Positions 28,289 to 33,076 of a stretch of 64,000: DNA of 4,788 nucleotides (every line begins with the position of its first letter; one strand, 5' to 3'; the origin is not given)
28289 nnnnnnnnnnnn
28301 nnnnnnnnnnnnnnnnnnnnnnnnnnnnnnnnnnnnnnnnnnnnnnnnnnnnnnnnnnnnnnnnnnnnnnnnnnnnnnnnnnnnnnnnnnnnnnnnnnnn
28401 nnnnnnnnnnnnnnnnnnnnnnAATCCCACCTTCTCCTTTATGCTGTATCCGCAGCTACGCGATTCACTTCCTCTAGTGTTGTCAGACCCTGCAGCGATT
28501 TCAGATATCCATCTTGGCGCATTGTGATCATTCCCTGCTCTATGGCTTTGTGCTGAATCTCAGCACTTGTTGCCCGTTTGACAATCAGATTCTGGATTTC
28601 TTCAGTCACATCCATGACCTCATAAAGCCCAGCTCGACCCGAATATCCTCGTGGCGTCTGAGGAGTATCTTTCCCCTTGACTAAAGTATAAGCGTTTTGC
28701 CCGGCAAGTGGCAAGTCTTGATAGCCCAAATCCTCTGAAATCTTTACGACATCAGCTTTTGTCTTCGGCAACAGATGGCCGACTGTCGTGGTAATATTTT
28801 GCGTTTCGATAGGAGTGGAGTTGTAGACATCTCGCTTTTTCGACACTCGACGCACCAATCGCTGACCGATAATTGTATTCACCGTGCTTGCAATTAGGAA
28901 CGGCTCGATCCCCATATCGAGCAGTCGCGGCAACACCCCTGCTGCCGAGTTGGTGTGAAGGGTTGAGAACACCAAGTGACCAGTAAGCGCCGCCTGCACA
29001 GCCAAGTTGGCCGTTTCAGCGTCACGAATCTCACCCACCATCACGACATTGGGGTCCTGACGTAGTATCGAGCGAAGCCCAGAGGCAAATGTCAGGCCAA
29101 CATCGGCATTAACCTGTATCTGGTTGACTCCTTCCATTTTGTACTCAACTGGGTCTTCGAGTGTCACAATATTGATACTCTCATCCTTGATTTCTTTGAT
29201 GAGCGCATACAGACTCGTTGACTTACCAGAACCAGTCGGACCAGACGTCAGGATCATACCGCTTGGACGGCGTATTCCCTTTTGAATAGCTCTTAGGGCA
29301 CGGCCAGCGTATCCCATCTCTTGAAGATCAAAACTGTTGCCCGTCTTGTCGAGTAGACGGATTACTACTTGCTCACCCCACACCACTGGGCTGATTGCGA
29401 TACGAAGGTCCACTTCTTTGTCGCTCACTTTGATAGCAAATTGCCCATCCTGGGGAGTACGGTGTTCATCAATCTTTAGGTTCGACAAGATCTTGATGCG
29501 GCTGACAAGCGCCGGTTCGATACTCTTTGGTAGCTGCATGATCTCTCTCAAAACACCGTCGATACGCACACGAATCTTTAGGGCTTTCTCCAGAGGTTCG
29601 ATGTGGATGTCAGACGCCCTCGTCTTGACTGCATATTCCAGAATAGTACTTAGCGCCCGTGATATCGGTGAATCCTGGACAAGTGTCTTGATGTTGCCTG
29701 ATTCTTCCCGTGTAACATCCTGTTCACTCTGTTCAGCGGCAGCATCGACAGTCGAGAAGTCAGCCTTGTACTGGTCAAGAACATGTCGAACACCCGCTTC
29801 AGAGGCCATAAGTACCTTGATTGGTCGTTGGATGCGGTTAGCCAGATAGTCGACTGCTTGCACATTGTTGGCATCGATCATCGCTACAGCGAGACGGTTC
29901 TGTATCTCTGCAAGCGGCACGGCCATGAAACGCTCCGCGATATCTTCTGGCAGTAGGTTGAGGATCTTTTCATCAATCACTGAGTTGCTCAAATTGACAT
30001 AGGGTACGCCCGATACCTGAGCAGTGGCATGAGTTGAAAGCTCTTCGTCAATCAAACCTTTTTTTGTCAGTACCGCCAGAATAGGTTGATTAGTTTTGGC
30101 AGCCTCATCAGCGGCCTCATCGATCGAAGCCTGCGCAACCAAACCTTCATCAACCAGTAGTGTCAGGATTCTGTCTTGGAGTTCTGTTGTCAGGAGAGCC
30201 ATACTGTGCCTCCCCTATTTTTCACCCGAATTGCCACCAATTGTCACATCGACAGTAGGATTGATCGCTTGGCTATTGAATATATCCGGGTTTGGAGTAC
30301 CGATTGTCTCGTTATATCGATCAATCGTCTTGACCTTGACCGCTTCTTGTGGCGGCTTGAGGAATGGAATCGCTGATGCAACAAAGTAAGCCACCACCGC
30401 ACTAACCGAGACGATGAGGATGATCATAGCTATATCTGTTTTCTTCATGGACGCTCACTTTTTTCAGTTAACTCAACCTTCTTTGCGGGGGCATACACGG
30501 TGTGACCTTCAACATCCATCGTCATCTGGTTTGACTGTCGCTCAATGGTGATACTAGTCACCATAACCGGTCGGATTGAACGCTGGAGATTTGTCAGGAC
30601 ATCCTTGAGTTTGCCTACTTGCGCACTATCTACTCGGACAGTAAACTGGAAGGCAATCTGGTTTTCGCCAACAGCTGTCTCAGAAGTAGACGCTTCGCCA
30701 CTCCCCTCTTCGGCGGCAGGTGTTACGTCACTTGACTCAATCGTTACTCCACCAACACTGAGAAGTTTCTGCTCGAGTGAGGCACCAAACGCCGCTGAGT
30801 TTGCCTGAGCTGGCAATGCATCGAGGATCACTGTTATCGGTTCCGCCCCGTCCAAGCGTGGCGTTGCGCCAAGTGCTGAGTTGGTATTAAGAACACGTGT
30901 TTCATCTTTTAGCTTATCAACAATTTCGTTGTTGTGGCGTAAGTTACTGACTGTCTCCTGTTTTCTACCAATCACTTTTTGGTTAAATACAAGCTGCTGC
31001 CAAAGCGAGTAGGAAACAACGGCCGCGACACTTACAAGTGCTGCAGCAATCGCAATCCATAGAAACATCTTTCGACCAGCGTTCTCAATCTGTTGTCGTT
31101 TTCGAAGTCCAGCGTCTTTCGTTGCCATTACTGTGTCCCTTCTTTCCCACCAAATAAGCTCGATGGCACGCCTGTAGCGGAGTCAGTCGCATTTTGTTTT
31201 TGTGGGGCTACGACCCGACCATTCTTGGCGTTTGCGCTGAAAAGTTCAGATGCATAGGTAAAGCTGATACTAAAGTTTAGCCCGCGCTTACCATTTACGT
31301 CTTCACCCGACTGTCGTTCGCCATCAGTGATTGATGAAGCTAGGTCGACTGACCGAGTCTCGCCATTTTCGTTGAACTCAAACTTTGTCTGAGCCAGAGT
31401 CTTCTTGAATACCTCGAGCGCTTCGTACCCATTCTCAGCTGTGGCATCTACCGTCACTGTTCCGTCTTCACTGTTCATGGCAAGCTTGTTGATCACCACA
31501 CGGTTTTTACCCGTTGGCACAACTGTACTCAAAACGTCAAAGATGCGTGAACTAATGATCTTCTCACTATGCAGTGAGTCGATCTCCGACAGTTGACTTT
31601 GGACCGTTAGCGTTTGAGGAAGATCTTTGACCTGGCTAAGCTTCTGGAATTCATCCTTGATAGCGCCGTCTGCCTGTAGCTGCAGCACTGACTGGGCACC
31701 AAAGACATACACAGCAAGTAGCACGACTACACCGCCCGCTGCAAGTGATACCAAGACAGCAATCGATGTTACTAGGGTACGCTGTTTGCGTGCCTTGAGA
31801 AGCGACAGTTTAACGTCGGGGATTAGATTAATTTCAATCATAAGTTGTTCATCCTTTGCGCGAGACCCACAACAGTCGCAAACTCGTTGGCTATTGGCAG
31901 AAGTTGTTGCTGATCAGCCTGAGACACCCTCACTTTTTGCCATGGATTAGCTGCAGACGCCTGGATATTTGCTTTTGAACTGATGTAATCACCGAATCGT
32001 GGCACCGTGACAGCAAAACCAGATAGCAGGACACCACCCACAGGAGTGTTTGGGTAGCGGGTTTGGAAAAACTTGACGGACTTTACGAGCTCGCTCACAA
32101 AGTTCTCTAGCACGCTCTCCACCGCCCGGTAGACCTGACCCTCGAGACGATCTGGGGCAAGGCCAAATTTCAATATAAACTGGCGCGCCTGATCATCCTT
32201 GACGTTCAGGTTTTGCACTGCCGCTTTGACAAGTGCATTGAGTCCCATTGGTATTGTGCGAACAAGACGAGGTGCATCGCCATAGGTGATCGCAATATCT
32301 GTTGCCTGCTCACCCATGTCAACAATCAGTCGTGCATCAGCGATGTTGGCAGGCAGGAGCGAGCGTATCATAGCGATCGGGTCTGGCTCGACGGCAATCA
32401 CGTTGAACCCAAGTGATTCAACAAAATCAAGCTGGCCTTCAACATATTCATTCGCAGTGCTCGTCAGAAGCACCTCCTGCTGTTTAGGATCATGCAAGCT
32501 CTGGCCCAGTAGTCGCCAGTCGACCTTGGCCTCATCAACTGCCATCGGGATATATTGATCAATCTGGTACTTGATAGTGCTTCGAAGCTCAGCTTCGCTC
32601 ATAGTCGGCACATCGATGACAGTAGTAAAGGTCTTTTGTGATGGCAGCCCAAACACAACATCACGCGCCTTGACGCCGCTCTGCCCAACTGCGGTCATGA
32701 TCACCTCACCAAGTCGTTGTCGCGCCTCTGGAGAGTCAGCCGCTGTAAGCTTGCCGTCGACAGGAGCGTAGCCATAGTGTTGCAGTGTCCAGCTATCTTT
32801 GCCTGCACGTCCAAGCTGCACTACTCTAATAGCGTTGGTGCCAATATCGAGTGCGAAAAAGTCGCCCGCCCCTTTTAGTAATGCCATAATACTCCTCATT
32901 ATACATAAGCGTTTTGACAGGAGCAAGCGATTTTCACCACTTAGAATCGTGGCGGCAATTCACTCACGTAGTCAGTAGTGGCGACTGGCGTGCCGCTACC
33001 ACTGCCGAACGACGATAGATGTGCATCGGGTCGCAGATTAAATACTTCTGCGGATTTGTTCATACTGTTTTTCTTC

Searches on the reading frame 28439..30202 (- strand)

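Call 65: search_protein_families(library=pfam, proteins=[window:28439-30202:-], max_evalue=0.001)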
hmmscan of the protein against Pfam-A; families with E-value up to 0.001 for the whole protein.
window:28439-30202:- (587 aa): 3 families
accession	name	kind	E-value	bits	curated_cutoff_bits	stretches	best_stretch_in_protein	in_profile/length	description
PF00437.27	T2SSE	-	3e-123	411.6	24.9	1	176-581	4-370/370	Type II/IV secretion system protein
PF05157.20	MshEN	-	5.7e-15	55.5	23.1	1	65-147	2-85/90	MshEN domain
PF13173.12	AAA_14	-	0.00036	21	27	0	316-424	4-103/129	AAA domain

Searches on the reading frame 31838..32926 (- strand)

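Call 65: search_protein_families(library=pfam, proteins=[window:31838-32926:-], max_evalue=0.001)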
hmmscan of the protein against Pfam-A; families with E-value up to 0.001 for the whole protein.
window:31838-32926:- (362 aa): 3 families
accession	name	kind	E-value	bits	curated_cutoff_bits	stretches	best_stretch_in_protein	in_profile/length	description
PF11104.14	PilM_2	-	3.4e-36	125.3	27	1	26-358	2-338/340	Type IV pilus assembly protein PilM;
PF14450.12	FtsA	-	5.6e-06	27.2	31.8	1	201-267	2-68/127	Cell division protein FtsA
PF25216.1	Volactin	-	0.00025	21.1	35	0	202-285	171-255/321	Volactin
